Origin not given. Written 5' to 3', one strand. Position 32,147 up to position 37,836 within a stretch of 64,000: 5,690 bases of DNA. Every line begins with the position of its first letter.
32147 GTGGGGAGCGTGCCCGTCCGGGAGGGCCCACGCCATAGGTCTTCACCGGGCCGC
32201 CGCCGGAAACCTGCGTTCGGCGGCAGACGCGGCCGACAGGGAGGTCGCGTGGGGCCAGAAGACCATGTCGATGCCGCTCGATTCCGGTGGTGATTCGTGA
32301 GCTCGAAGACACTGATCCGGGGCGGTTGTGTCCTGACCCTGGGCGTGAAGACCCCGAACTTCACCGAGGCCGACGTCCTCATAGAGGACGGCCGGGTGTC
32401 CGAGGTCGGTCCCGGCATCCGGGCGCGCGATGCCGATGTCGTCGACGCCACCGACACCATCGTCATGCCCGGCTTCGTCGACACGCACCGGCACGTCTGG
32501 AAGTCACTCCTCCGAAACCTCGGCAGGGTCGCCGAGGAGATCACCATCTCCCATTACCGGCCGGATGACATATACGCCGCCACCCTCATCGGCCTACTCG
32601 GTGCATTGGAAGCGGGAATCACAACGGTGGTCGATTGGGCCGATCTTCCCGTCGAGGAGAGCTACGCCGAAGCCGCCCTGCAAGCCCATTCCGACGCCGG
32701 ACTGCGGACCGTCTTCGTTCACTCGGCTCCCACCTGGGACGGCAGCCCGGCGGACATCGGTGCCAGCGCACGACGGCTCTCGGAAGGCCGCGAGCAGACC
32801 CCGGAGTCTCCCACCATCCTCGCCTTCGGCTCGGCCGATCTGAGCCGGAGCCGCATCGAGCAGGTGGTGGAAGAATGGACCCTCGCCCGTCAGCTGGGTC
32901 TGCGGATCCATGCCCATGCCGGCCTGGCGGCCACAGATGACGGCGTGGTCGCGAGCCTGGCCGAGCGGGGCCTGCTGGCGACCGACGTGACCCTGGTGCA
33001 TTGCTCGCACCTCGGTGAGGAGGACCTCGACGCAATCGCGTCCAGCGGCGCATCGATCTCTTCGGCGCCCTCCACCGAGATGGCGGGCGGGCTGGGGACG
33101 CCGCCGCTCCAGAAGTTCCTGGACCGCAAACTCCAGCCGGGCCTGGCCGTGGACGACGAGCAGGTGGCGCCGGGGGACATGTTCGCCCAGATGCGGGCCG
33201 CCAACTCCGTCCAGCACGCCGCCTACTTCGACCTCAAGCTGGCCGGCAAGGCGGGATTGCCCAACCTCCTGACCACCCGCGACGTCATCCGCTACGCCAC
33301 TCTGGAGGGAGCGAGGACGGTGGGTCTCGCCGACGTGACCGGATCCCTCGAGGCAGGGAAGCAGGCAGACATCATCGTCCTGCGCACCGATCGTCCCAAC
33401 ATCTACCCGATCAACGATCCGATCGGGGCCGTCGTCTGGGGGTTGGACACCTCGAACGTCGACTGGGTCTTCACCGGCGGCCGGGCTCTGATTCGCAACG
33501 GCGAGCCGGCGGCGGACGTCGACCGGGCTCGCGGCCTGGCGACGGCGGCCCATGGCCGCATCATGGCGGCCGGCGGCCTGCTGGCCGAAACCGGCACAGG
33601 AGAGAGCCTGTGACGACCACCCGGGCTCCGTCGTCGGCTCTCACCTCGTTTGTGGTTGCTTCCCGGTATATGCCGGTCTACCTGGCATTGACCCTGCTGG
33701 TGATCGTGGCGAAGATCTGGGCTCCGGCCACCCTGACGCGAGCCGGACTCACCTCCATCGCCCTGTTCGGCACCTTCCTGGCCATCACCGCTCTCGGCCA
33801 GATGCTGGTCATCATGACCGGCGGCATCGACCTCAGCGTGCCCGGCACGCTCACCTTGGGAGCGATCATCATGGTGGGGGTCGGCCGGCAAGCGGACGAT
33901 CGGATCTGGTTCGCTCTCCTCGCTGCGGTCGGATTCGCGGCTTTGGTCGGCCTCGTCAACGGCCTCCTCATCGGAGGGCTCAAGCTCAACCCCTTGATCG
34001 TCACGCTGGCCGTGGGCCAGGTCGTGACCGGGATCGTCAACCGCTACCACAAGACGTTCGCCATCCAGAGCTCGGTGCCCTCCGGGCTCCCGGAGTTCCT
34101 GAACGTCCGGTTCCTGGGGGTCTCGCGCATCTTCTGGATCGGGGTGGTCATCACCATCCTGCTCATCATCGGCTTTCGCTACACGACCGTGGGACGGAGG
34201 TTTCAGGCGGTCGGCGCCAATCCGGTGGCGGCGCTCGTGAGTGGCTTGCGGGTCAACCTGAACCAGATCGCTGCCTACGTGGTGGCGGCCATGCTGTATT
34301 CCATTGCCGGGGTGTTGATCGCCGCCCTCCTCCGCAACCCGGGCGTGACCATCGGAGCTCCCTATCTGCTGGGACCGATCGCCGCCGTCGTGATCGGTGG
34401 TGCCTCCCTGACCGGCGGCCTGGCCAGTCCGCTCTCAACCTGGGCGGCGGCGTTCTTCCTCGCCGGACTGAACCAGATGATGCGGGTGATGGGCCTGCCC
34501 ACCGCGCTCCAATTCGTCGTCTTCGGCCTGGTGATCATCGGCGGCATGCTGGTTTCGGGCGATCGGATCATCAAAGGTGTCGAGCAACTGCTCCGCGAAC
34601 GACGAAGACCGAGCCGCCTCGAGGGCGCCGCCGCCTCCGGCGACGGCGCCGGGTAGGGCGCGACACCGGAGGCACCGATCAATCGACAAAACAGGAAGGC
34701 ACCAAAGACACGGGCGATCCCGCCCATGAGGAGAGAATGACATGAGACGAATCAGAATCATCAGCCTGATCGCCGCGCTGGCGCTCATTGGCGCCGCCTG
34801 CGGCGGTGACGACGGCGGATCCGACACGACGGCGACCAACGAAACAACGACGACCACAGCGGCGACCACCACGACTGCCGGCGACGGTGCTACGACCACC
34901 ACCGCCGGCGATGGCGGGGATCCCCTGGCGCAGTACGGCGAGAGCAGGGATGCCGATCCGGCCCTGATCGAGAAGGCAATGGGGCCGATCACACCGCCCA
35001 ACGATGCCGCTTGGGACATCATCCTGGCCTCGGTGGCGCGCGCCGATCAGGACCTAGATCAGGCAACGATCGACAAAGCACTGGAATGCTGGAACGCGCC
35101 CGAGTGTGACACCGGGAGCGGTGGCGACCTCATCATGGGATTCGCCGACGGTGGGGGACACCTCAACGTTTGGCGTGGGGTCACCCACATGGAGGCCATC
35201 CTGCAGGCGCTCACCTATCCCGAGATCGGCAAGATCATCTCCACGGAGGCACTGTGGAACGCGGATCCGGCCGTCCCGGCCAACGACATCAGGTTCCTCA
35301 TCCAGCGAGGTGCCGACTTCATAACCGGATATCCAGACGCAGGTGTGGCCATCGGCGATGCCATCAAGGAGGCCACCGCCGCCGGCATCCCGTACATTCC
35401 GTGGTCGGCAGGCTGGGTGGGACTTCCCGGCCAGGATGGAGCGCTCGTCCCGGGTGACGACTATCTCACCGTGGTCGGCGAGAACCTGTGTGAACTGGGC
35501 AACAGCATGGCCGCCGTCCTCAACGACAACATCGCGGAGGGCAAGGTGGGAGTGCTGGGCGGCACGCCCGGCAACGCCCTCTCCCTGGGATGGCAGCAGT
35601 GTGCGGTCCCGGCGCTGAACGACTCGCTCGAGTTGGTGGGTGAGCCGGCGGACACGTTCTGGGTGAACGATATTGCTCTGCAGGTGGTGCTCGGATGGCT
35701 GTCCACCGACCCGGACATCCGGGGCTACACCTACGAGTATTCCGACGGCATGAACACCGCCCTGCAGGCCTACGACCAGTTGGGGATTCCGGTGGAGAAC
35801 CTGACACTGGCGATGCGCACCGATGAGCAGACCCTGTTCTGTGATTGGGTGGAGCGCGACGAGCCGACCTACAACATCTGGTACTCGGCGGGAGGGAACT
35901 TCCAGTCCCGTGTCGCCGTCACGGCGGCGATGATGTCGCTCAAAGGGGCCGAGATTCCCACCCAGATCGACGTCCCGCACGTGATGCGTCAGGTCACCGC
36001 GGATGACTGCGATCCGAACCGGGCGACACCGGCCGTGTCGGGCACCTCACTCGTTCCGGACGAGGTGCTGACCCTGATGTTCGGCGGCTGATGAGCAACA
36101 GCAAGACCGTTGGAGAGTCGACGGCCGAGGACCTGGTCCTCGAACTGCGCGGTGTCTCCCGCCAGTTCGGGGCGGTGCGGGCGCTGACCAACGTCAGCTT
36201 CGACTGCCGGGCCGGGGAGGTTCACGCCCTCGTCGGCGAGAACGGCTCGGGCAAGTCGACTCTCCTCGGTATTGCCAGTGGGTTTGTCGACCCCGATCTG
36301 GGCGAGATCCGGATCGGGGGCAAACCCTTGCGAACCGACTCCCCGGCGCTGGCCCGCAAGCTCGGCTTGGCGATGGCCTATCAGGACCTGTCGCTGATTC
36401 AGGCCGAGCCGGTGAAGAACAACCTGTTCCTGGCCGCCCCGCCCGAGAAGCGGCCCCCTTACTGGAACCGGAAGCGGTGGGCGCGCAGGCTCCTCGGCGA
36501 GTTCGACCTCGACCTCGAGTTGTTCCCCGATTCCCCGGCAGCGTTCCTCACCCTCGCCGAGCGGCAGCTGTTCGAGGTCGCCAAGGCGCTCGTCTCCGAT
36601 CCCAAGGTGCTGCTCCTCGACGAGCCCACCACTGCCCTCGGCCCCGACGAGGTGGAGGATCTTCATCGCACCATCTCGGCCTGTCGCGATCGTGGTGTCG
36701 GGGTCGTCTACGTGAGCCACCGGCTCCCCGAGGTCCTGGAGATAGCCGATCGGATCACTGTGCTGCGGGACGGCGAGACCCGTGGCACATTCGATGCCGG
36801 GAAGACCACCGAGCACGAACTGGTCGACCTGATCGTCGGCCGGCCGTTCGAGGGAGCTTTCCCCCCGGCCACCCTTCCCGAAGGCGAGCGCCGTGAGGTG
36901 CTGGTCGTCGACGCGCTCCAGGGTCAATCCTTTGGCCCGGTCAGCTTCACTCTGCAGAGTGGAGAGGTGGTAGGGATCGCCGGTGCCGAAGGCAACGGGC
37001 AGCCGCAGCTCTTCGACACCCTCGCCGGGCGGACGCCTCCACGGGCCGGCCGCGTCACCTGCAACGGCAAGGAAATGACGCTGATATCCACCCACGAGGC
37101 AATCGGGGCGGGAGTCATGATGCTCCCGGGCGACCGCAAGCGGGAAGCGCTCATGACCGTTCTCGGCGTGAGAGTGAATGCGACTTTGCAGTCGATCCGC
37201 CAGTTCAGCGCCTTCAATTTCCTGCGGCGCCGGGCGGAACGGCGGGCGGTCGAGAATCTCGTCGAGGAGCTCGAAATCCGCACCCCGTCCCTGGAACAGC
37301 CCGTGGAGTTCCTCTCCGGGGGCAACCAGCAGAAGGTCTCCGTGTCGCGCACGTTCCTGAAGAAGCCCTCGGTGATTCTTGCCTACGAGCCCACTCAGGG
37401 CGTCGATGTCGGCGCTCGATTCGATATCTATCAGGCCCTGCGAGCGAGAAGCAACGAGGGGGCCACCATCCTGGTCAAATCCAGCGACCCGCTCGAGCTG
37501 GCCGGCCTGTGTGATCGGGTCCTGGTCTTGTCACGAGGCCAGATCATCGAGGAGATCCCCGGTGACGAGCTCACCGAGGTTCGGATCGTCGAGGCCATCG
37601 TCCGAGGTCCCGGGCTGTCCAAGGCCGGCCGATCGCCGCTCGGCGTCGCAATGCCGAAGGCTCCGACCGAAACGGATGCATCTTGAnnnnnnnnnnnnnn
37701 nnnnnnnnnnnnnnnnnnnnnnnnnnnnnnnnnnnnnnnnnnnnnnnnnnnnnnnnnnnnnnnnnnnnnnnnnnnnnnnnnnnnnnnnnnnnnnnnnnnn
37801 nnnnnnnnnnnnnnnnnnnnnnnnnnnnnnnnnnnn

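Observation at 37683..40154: ABC transporter permease translationally fused to a cytosine-deaminase-like amidohydrolase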

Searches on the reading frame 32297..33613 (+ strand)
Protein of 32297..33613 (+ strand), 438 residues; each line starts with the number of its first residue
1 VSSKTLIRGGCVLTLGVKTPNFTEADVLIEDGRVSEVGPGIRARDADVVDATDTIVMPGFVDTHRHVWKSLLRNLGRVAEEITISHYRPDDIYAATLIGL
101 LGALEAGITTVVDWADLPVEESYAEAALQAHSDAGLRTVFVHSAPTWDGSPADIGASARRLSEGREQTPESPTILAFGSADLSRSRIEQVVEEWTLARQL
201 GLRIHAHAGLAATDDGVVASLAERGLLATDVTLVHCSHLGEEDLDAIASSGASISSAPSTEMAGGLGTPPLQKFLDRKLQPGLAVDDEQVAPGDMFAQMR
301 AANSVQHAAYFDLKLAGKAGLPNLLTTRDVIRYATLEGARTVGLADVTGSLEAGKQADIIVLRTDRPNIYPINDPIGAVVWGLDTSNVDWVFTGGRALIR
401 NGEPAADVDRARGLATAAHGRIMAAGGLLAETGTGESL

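Call 3: search_protein_families(library=pfam, proteins=[window:32297-33613:+], max_evalue=0.01)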
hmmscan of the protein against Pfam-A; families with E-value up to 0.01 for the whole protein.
window:32297-33613:+ (438 aa): 2 families
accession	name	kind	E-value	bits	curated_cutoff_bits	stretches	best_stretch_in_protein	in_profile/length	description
PF01979.26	Amidohydro_1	-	5.6e-29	101.9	25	1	55-396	1-343/345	Amidohydrolase family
PF07969.17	Amidohydro_3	-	2.6e-15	57.3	29.7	2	89-366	154-448/472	Amidohydrolase family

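Call 4: search_protein_families(library=ncbifam, proteins=[window:32297-33613:+], max_evalue=0.01)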
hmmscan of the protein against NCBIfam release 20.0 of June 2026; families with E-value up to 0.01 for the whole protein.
window:32297-33613:+ (438 aa): 70 families (the best 25 are shown)
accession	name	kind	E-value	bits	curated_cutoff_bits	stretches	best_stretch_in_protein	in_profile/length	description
NF006056.0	PRK08204.1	subfamily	1.8e-112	376.4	391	1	2-424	2-442/449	hypothetical protein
NF005557.0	PRK07228.1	equivalog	1.2e-40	139.6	522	2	194-405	205-419/445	5'-deoxyadenosine deaminase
NF004701.0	PRK06038.1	equivalog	6.1e-37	127.3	609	1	5-403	6-406/432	N-ethylammeline chlorohydrolase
NF006252.0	PRK08393.1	equivalog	3e-33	115.5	617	2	218-403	228-403/424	N-ethylammeline chlorohydrolase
NF006055.0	PRK08203.1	equivalog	5.7e-33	114.1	532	2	195-408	224-436/455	8-oxoguanine deaminase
NF009059.0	PRK12393.1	equivalog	2.4e-32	112.2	543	1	21-416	25-449/460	amidohydrolase family protein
NF006549.0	PRK09045.1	equivalog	3.5e-30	105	540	1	6-410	11-425/444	TRZ/ATZ family hydrolase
NF005540.0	PRK07203.1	equivalog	2.5e-25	89.1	444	1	6-404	3-419/444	putative aminohydrolase SsnA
TIGR03314.1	Se_ssnA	subfamily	5.9e-23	81.4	455.5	1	6-408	2-423/441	putative selenium metabolism protein SsnA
NF004801.0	PRK06151.1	subfamily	2.3e-22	79.5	416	2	217-422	260-462/491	chlorohydrolase family protein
NF006681.0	PRK09229.1-2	equivalog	2.9e-22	79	362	2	210-417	246-443/451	formimidoylglutamate deiminase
NF004995.0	PRK06380.1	subfamily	4.3e-22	78.7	567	1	20-402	17-402/418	metal-dependent hydrolase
TIGR02967.1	guan_deamin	equivalog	8.1e-20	71.2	375.4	1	221-366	231-364/401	guanine deaminase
NF006679.0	PRK09228.1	subfamily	2e-19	69.7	351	2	223-365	258-388/433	guanine deaminase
TIGR02022.1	hutF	equivalog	2.2e-19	69.6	413.05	1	209-415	245-447/455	formimidoylglutamate deiminase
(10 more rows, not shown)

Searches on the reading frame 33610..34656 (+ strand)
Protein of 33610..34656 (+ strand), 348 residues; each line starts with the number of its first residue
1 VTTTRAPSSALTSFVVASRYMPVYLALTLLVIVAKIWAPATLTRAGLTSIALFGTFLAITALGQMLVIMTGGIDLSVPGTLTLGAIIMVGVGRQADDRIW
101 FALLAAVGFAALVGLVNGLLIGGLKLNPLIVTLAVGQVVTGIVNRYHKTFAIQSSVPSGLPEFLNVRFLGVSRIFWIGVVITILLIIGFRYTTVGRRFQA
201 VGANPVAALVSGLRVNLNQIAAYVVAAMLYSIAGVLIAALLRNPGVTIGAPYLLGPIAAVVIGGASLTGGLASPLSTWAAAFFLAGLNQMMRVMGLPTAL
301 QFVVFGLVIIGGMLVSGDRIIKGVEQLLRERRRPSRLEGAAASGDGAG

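Call 3: search_protein_families(library=pfam, proteins=[window:33610-34656:+], max_evalue=0.01)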
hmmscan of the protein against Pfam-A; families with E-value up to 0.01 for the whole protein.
window:33610-34656:+ (348 aa): 1 family
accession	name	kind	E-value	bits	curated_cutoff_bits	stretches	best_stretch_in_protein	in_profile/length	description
PF02653.21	BPD_transp_2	-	1.6e-27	96.8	26.8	1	48-310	3-266/269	Branched-chain amino acid transport system / permease component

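Call 4: search_protein_families(library=ncbifam, proteins=[window:33610-34656:+], max_evalue=0.01)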
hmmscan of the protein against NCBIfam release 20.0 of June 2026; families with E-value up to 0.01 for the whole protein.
window:33610-34656:+ (348 aa): 10 families
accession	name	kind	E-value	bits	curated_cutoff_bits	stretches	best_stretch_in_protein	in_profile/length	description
NF008441.0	PRK11285.1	equivalog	3.9e-30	105.1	378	1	23-314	32-321/333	L-arabinose ABC transporter permease AraH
NF007067.0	PRK09512.1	equivalog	3.8e-26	92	398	1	25-316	24-317/321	ribose ABC transporter permease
NF007014.0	PRK09478.1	equivalog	1.9e-25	89.9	386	1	20-313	15-325/336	galactose/methyl galactoside ABC transporter permease MglC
NF040906.3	GguB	equivalog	4.6e-25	88.6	450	2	177-311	231-364/375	multiple monosaccharide ABC transporter permease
NF011961.0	PRK15432.1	equivalog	4.7e-25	88.6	388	1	14-332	4-319/344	autoinducer 2 ABC transporter permease LsrC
NF041862.1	YtfT_transport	equivalog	1.4e-20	73.8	535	1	56-324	65-332/339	galactofuranose ABC transporter, ATP-binding protein YtfT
NF008630.0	PRK11618.1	equivalog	1.8e-20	73.4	363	1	17-278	3-270/331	galactofuranose ABC transporter, permease protein YjfF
NF011612.1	PRK15038.1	equivalog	4.2e-18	65.6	500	1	56-310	41-299/322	autoinducer 2 ABC transporter permease LsrD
NF007252.0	PRK09699.1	equivalog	7.3e-18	64.9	396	1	19-321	25-324/326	D-allose ABC transporter permease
TIGR03409.1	urea_trans_UrtB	equivalog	2.2e-05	24.2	250.3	1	54-310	18-276/291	urea ABC transporter permease subunit UrtB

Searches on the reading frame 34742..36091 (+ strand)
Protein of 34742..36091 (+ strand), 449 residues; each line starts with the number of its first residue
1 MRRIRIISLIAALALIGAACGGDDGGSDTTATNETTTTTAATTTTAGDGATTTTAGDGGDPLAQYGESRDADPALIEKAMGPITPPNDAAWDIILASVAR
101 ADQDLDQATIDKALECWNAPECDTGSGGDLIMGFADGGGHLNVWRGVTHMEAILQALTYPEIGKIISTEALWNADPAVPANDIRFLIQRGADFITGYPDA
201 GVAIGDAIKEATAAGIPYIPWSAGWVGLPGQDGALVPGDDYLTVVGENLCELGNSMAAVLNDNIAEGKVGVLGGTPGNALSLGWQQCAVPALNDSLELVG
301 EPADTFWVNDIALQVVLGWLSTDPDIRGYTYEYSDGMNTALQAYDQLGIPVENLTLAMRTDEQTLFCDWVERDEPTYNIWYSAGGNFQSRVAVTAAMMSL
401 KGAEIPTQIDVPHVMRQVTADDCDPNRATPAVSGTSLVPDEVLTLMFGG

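Call 3: search_protein_families(library=pfam, proteins=[window:34742-36091:+], max_evalue=0.01)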
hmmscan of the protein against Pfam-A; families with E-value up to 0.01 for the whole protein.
window:34742-36091:+ (449 aa): 2 families
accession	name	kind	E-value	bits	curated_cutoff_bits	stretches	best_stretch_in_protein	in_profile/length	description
PF13407.12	Peripla_BP_4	-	8.7e-15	55.4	35.1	1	173-402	38-256/258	Periplasmic binding protein domain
PF21827.1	New_glue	-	7.1e-06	26.1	31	1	1-55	1-54/94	New glue protein family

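Call 4: search_protein_families(library=ncbifam, proteins=[window:34742-36091:+], max_evalue=0.01)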
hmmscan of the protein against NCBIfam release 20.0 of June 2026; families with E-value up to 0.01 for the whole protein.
window:34742-36091:+ (449 aa): 3 families
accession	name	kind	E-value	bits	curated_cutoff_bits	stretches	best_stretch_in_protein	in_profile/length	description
NF053527.1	lipo_Cory_WKLS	subfamily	0.002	18.1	105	1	9-46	5-42/166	WKL family lipoprotein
NF003782.0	PRK05371.1-3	subfamily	0.0043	15.5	711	1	4-50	9-54/648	Xaa-Pro dipeptidyl-peptidase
NF052551.1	EnvBioLpgNMYCTU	equivalog_domain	0.007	15.7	250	0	1-55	1-53/227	envelope biogenesis lipoprotein LpqN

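Call 18: search_solved_structures(query=window:34742-36088:+, max_evalue=0.01)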
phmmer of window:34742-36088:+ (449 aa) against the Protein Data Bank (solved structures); distinct sequences matched with E-value up to 0.01: 0.

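Call 55: search_solved_structures(query=A2, max_evalue=1)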
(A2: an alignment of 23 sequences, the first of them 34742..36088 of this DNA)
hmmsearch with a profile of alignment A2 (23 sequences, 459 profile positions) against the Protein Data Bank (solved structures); distinct sequences matched with E-value up to 1: 73 (the best 60 are shown).
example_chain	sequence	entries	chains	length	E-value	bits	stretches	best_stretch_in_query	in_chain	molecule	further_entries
5dte_A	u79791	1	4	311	1.8e-16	63.4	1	183-364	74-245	Monosaccharide-transporting ATPase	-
4kq9_A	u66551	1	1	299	3.6e-12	49.2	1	174-377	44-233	Ribose ABC transporter, substrate binding protein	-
4rsm_A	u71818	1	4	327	9.8e-11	44.5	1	175-358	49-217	Periplasmic binding protein/LacI transcriptional regulator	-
2ioy_A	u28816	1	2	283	5e-09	38.9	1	164-433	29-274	Periplasmic sugar-binding protein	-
4rs3_A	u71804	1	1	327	8.7e-09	38.1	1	173-358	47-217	ABC transporter, carbohydrate uptake transporter-2 (CUT2) family, periplasmic sugar-bindin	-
5hko_A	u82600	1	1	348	9.9e-09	37.9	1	173-358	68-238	ABC transporter, carbohydrate uptake transporter-2 (CUT2) family, periplasmic sugar-bindin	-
6hb0_A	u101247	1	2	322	2.1e-08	36.8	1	129-364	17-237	ABC transporter periplasmic-binding protein YtfQ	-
6hbd_A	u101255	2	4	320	2.1e-08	36.8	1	129-364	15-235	ABC transporter periplasmic-binding protein YtfQ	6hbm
6hyh_A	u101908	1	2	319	2.1e-08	36.8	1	129-364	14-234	Periplasmic binding protein/LacI transcriptional regulator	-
7e7m_A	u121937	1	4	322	2.6e-08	36.5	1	167-432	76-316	D-ribose ABC transporter substrate-binding protein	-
4yv7_A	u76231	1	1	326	3.2e-08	36.2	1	173-356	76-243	Periplasmic binding protein/LacI transcriptional regulator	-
2x7x_A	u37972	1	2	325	3.3e-08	36.2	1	176-364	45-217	SENSOR PROTEIN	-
3m9w_A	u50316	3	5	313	1.4e-07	34.2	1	164-337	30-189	D-xylose-binding periplasmic protein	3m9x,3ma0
4y9t_A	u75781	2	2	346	1.4e-07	34.1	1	171-359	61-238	ABC transporter, solute binding protein | ABC transporter, binding protein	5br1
5ocp_A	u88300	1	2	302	8.7e-07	31.5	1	169-364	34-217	Periplasmic binding protein/LacI transcriptional regulator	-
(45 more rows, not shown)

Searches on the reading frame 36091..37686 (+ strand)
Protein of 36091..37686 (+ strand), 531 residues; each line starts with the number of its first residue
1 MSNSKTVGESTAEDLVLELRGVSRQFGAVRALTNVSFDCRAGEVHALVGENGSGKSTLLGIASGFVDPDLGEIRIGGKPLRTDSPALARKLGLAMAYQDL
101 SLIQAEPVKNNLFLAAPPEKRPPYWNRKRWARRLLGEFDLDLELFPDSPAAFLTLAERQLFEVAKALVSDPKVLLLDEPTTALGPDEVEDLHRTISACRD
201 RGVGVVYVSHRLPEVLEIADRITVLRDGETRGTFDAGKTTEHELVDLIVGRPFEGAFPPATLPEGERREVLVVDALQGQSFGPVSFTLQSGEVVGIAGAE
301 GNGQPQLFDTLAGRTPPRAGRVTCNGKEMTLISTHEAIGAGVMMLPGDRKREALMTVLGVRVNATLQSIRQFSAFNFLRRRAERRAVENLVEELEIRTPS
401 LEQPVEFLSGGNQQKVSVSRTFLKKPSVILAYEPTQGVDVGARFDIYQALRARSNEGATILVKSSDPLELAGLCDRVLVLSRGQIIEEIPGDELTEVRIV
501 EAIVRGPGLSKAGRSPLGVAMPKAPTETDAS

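Call 3: search_protein_families(library=pfam, proteins=[window:36091-37686:+], max_evalue=0.01)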
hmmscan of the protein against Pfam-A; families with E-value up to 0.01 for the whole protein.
window:36091-37686:+ (531 aa): 3 families
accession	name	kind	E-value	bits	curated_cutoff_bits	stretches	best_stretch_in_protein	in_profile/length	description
PF00005.33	ABC_tran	-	2.4e-45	154.9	25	2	32-181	1-137/137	ABC transporter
PF13304.12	AAA_21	-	9.5e-09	36.2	27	1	44-79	1-42/304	AAA domain, putative AbiEii toxin, Type IV TA system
PF13555.12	AAA_29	-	0.00055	20.1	27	1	38-59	18-39/61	P-loop containing region of AAA domain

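Call 4: search_protein_families(library=ncbifam, proteins=[window:36091-37686:+], max_evalue=0.01)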
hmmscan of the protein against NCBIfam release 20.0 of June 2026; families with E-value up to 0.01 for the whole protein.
window:36091-37686:+ (531 aa): 190 families (the best 25 are shown)
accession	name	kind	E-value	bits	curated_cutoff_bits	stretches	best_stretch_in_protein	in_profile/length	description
NF008442.0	PRK11288.1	equivalog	4.1e-116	388.3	689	1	14-502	5-494/504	L-arabinose ABC transporter ATP-binding protein AraG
NF010069.0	PRK13549.1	equivalog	8.5e-111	370.9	699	1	14-506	3-504/513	xylose ABC transporter ATP-binding protein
NF008030.0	PRK10762.1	equivalog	7e-108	361.5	745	1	15-504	3-492/501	ribose ABC transporter ATP-binding protein RbsA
NF011967.0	PRK15439.1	equivalog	3e-102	342.7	586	1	12-499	7-495/510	autoinducer 2 ABC transporter ATP-binding protein LsrA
NF041861.1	YtfR_transport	equivalog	3e-100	336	850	1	16-504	1-491/492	galactofuranose ABC transporter, ATP-binding protein YtfR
NF040905.2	GguA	equivalog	1.9e-99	333.3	810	1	16-503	1-500/500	multiple monosaccharide ABC transporter ATP-binding protein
NF008215.0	PRK10982.1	equivalog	1.8e-96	323.8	828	1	11-494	8-493/506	galactose/methyl galactoside ABC transporter ATP-binding protein MglA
NF007253.0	PRK09700.1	equivalog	4.9e-96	322.3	772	1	17-503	6-506/510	D-allose ABC transporter ATP-binding protein AlsA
TIGR02633.1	xylG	equivalog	1.8e-93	313.7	723.65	1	17-502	2-498/500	D-xylose ABC transporter ATP-binding protein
NF047930.1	ABC_ATP_B6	equivalog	8.2e-93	311.7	670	1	16-502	2-507/510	putative B6 ABC transporter ATP-binding protein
TIGR04406.1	LPS_export_lptB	equivalog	2.6e-58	197.1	240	2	17-230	2-213/239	LPS export ABC transporter ATP-binding protein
TIGR01188.1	drrA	subfamily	1.2e-52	179.1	312.45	2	25-229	2-201/302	daunorubicin resistance ABC transporter, ATP-binding protein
TIGR03410.1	urea_trans_UrtE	equivalog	2.6e-51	174.3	285.8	2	17-241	1-221/230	urea ABC transporter ATP-binding subunit UrtE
TIGR03864.1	PQQ_ABC_ATP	hypoth_equivalog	1.6e-50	171.8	302.25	2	17-232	2-212/236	ABC transporter, ATP-binding subunit, PQQ-dependent alcohol dehydrogenase system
TIGR03411.1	urea_trans_UrtD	equivalog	1.8e-47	162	304.1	2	16-235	2-227/242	urea ABC transporter ATP-binding protein UrtD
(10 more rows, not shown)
